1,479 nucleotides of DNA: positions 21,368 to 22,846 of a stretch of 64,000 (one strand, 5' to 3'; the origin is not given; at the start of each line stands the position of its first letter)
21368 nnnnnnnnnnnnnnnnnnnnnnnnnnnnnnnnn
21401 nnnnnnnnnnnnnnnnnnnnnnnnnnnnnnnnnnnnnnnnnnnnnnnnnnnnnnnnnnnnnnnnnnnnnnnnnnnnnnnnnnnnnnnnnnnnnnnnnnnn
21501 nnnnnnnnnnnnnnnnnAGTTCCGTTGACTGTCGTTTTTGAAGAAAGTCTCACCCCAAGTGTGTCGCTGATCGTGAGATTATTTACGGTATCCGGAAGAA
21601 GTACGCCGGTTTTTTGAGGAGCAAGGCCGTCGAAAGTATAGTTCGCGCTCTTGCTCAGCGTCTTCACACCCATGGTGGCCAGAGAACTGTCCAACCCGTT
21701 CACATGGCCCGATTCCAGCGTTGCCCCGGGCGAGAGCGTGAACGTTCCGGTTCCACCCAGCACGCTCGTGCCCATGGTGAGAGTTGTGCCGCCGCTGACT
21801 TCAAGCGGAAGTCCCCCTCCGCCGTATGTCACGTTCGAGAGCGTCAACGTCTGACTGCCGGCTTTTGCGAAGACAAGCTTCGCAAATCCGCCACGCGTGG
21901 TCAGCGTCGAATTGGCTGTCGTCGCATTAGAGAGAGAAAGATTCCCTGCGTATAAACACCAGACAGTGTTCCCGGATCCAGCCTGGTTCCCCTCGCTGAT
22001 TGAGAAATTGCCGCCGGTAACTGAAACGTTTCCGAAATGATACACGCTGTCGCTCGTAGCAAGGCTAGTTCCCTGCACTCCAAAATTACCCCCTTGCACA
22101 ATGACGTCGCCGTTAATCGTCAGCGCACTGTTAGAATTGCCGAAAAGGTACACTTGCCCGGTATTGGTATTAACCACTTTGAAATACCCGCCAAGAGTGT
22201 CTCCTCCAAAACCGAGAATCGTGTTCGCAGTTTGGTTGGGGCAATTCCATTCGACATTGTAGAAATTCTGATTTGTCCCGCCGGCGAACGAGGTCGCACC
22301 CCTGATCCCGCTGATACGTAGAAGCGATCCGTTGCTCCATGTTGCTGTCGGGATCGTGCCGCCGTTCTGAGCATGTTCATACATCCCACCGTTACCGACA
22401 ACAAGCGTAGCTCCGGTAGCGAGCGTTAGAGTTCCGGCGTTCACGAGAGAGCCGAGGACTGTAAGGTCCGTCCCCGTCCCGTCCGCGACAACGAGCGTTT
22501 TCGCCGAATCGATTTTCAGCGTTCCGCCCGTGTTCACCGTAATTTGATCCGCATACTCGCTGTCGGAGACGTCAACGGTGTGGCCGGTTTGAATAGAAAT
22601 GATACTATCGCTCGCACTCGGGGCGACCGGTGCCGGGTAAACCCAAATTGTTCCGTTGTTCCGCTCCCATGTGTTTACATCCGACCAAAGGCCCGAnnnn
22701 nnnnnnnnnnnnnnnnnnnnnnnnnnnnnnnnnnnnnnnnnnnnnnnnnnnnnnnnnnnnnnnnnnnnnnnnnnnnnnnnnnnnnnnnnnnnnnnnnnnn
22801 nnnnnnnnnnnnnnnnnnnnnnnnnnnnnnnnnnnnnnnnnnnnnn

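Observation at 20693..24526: Internally duplicated ~1.8-kb module in a 1277-aa T9SS cargo protein, with a third copy as a separate gene at 33466..34998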

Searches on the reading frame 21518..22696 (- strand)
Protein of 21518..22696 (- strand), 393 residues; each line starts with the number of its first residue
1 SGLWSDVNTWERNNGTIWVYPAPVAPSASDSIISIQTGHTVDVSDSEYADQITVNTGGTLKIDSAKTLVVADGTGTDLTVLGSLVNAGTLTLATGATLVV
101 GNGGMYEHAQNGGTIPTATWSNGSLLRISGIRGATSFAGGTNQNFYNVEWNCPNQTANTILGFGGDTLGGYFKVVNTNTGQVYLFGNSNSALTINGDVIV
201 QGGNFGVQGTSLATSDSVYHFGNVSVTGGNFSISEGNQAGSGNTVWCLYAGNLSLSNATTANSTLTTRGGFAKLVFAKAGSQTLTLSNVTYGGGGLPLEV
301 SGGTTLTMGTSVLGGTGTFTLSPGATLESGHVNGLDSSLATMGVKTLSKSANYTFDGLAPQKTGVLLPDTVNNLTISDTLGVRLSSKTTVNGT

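Call 50: search_protein_representatives(alignment_id=A3)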
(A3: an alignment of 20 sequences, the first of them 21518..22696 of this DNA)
Query: 20 sequences, 357 profile positions. Proteins with E-value up to 0.001 (for the whole library): 4904; up to 1e-10: 3155; up to 1e-30: 1071. The best 150 are listed.
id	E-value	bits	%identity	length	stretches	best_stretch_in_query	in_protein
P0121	0.0e+00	1461.0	-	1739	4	2-357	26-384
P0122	0.0e+00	1263.0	-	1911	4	1-356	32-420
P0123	0.0e+00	1254.6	-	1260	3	1-357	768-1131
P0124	0.0e+00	1235.0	-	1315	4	31-357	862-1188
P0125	0.0e+00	1202.6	-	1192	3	1-350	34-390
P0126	0.0e+00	1115.5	-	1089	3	32-357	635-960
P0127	0.0e+00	1043.0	-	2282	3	2-357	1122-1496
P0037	1.2e-253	856.4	-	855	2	1-350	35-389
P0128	9.3e-251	846.9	-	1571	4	50-356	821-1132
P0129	7.9e-250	843.9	-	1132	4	30-357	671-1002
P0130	3.1e-242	818.9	-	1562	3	13-355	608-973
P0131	7.3e-235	794.7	-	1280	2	1-357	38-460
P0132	3.1e-232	786.0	-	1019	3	2-354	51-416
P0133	6.1e-231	781.8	-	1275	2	1-357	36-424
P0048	1.3e-226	767.5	-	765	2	2-357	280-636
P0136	2.1e-217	737.2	-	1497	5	2-357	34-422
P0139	6.7e-210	712.5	-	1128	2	2-357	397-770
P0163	3.7e-122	423.9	-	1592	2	21-357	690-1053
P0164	7.8e-122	422.8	-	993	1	1-357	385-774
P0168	7.1e-119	413.1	-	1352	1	1-357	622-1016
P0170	7.0e-117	406.5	-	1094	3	1-356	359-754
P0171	2.4e-116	404.8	-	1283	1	1-357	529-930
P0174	1.5e-114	398.9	-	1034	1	1-356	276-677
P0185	3.7e-110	384.4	-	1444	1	1-352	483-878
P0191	4.0e-104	364.6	-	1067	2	1-356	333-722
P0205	9.0e-91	320.7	-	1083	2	1-357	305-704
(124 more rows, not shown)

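Call 53: search_protein_families(library=pfam, alignment_id=A4, max_evalue=0.0001)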
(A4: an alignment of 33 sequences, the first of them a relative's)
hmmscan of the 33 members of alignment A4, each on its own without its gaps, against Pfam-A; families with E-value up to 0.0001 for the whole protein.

A. member 1, P0160 (1304 aa): 4 families
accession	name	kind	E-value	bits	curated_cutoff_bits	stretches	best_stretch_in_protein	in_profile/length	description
PF04616.20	Glyco_hydro_43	-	1.5e-23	84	32.2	1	51-309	9-287/288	Glycosyl hydrolases family 43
PF00754.31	F5_F8_type_C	-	7.8e-16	58.8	28.2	1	348-464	3-113/127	F5/8 type C domain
PF22633.2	F5_F8_type_C_2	-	3.1e-12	47.4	27.8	1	361-461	2-91/91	NedA-like, galactose-binding domain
PF18962.6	Por_Secre_tail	-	1.8e-10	41.4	27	1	1226-1302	2-75/75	Secretion system C-terminal sorting domain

B. families by the number of members that match (of 33 scanned): 30 families (the first 25 are shown)
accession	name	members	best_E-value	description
PF18962.6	Por_Secre_tail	25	5.1e-13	Secretion system C-terminal sorting domain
PF13860.13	FlgD_ig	9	7.9e-13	FlgD Ig-like domain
PF00331.26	Glyco_hydro_10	4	4.4e-66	Glycosyl hydrolase family 10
PF15780.11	ASH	4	1.3e-22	Abnormal spindle-like microcephaly-assoc'd, ASPM-SPD-2-Hydin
PF22544.2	HYDIN_VesB_CFA65-like_Ig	4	1.4e-19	HYDIN/CFA65/VesB-like, Ig-like domain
PF22073.2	Cep192_D4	4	2.6e-18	Cep192 domain 4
PF10162.14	G8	4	3e-09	G8 domain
PF18998.6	Flg_new_2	3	1.1e-49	Divergent InlB B-repeat domain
PF24507.1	Ig_CFAP65_4th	3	1e-08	CFAP65, fourth Ig-like domain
PF00754.31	F5_F8_type_C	2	2.8e-16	F5/8 type C domain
PF07610.17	DUF1573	2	3.2e-15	Protein of unknown function (DUF1573)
PF00041.27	fn3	2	5.9e-14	Fibronectin type III domain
PF22633.2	F5_F8_type_C_2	2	3.1e-12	NedA-like, galactose-binding domain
PF12371.14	TMEM131_like_N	2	5.2e-12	Transmembrane protein 131-like N-terminal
PF22067.2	Cep192_D3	2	2.2e-07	Cep192 domain 3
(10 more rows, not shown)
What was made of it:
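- CE8 also co-occurs (call 53).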

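Call 55: search_protein_families(library=pfam, proteins=[P0164, P0168, P0170, P0171, P0174, P0185, P0191, P0205], max_evalue=0.01)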
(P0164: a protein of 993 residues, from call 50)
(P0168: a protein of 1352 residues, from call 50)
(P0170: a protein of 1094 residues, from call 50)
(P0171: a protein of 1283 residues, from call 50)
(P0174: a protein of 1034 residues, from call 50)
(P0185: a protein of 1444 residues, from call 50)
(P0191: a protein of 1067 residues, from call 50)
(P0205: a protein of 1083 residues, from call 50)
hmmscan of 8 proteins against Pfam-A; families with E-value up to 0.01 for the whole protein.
P0164 (993 aa): 0 families

P0168 (1352 aa): 2 families
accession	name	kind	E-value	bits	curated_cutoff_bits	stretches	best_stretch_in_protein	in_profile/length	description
PF18962.6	Por_Secre_tail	-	1.9e-07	31.7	27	1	1274-1349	2-74/75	Secretion system C-terminal sorting domain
PF13860.13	FlgD_ig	-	0.00076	19.9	27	1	1285-1340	15-76/79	FlgD Ig-like domain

P0170 (1094 aa): 4 families
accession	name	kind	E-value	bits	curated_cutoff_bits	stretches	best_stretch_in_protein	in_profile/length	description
PF00331.26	Glyco_hydro_10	-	6.7e-64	216.5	22.1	1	66-346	27-309/311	Glycosyl hydrolase family 10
PF18962.6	Por_Secre_tail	-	4e-11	43.5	27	1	1016-1090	2-73/75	Secretion system C-terminal sorting domain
PF13860.13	FlgD_ig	-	0.0026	18.1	27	0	1035-1075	24-69/79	FlgD Ig-like domain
PF13585.12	CHU_C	-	0.0051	17.3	27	0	1036-1082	29-74/86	CHU_C Type IX secretion signal domain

P0171 (1283 aa): 1 family
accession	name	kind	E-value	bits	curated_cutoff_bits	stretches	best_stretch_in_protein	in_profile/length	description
PF18962.6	Por_Secre_tail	-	8.2e-13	48.9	27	1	1205-1280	2-74/75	Secretion system C-terminal sorting domain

P0174 (1034 aa): 1 family
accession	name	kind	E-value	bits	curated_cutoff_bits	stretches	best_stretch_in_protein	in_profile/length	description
PF18962.6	Por_Secre_tail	-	4.3e-09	37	27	1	956-1030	2-73/75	Secretion system C-terminal sorting domain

P0185 (1444 aa): 3 families
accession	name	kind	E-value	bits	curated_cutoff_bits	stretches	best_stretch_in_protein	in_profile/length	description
PF13860.13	FlgD_ig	-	7.9e-13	48.6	27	1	1377-1431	21-75/79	FlgD Ig-like domain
PF18962.6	Por_Secre_tail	-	3.1e-07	31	27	1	1361-1441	2-74/75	Secretion system C-terminal sorting domain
PF13585.12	CHU_C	-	0.0039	17.7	27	1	1378-1436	26-78/86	CHU_C Type IX secretion signal domain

P0191 (1067 aa): 2 families
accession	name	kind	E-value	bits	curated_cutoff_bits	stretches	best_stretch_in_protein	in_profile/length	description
PF00331.26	Glyco_hydro_10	-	4.8e-66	223.5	22.1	1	46-319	30-309/311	Glycosyl hydrolase family 10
PF18962.6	Por_Secre_tail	-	8.5e-08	32.8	27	1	982-1064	2-74/75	Secretion system C-terminal sorting domain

P0205 (1083 aa): 4 families
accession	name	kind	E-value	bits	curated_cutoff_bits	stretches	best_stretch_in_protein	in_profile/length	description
PF00331.26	Glyco_hydro_10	-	4.4e-66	223.7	22.1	1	16-292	27-309/311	Glycosyl hydrolase family 10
PF13860.13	FlgD_ig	-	2.3e-11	44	27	1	1009-1070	13-75/79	FlgD Ig-like domain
PF18962.6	Por_Secre_tail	-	1.1e-07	32.5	27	1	1000-1080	2-74/75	Secretion system C-terminal sorting domain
PF13585.12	CHU_C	-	0.00029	21.3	27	1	1015-1077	24-80/86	CHU_C Type IX secretion signal domain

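Call 57: search_solved_structures(query=A3, max_evalue=10)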
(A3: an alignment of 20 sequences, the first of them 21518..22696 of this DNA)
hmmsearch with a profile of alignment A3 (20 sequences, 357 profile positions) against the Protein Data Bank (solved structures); distinct sequences matched with E-value up to 10: 4.
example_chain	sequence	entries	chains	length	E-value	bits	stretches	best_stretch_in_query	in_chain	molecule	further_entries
7sts_A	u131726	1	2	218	0.07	15.1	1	53-103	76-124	Fab S24-1379, heavy chain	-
5ldn_H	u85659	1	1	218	0.18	13.7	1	59-103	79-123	antibody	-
8rd8_TI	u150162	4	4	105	0.32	12.9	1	165-238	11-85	Large ribosomal subunit protein uL24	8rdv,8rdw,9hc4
3efv_A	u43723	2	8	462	0.52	12.2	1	230-311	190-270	Putative succinate-semialdehyde dehydrogenase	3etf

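Call 67: search_protein_families(library=pfam, proteins=[P0122, P0127, P0130, P0136, P0139, P0163], max_evalue=0.001)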
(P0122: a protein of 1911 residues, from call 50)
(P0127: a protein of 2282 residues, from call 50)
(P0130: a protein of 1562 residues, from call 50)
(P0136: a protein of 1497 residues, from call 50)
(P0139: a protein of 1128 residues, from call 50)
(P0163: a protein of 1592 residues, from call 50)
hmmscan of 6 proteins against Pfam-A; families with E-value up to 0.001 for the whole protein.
P0122 (1911 aa): 1 family
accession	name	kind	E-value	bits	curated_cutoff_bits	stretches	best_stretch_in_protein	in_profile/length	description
PF18962.6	Por_Secre_tail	-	3.8e-09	37.2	27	1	1832-1908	2-74/75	Secretion system C-terminal sorting domain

P0127 (2282 aa): 2 families
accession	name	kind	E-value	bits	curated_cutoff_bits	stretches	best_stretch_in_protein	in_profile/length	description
PF18998.6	Flg_new_2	-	4.6e-13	49.4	23.6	1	1741-1811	1-72/73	Divergent InlB B-repeat domain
PF18962.6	Por_Secre_tail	-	7.7e-08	33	27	1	2191-2258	2-65/75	Secretion system C-terminal sorting domain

P0130 (1562 aa): 1 family
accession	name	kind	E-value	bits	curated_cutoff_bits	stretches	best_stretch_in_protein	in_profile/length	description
PF13860.13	FlgD_ig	-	2.2e-07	31.2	27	1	1490-1543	22-75/79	FlgD Ig-like domain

P0136 (1497 aa): 2 families
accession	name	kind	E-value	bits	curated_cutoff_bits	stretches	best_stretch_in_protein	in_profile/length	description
PF18962.6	Por_Secre_tail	-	2.1e-09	38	27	1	1418-1494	2-74/75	Secretion system C-terminal sorting domain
PF18998.6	Flg_new_2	-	8.9e-08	32.4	23.6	1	670-742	1-72/73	Divergent InlB B-repeat domain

P0139 (1128 aa): 1 family
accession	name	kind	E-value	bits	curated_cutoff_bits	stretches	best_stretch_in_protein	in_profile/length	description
PF18962.6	Por_Secre_tail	-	3.9e-11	43.5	27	1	1049-1124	2-73/75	Secretion system C-terminal sorting domain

P0163 (1592 aa): 7 families
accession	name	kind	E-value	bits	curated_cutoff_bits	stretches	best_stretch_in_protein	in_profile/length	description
PF22544.2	HYDIN_VesB_CFA65-like_Ig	-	2.5e-10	40.9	25.5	1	567-664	1-99/100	HYDIN/CFA65/VesB-like, Ig-like domain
PF10162.14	G8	-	1.3e-06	28.7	22.9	0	687-730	1-44/124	G8 domain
PF15780.11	ASH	-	2.2e-06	28.2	27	1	574-658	12-97/98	Abnormal spindle-like microcephaly-assoc'd, ASPM-SPD-2-Hydin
PF22073.2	Cep192_D4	-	3.9e-06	27.5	35.5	1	574-666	9-111/112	Cep192 domain 4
PF18962.6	Por_Secre_tail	-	4e-05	24.3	27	0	1508-1573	2-64/75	Secretion system C-terminal sorting domain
PF24507.1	Ig_CFAP65_4th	-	0.00016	22.4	27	1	610-666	21-76/76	CFAP65, fourth Ig-like domain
PF22067.2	Cep192_D3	-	0.00027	21.4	27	1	577-639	10-71/99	Cep192 domain 3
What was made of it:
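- On G8 domain (PF10162): Relatives match only profile positions 1-44 of 124 (P0163, 28.7 bits, call 67).
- Closest known: G8 domain / G8-capped beta-helix proteins. Same: The N-terminal cap of N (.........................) matches the first 44 positions of the G8 profile in a relative (P0163, E=1.3e-6), exactly at the start of its N domain (call 67).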

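Call 74: search_protein_families(library=pfam, alignment_id=A3, max_evalue=1)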
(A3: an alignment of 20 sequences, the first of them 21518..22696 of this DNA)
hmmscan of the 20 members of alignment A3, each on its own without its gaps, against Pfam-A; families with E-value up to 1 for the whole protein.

A. member 1, window:21518-22696:- (393 aa): 0 families

B. families by the number of members that match (of 20 scanned): 10 families
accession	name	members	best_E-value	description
PF10162.14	G8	3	0.0024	G8 domain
PF19816.4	DUF6299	1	0.011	Family of unknown function (DUF6299)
PF16168.11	AIDA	1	0.022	Adhesin of bacterial autotransporter system, probable stalk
PF06280.18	fn3_5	1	0.056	Fn3-like domain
PF17882.6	SBD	1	0.073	OAA-family lectin sugar binding domain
PF11182.14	AlgF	1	0.11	Alginate O-acetyl transferase AlgF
PF23560.1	GBD_Hemicentin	1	0.13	Hemicentin galactose-binding domain-like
PF04773.18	FecR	1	0.18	FecR protein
PF04466.19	Terminase_3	1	0.21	Phage terminase large subunit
PF05488.18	PAAR_motif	1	0.31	PAAR motif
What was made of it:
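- On G8 domain (PF10162): 3/20 aligned N domains hit at E>=0.0024 (call 74).
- On Autotransporter adhesins (Ag43 type): One relative gives a single weak AIDA hit at E=0.022 (call 74).
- Closest known: G8 domain / G8-capped beta-helix proteins. Same: It also matches weakly in 3/20 aligned N domains (call 74).
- One relative gives a weak hit to the Pfam AIDA 'probable stalk' family (call 74).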
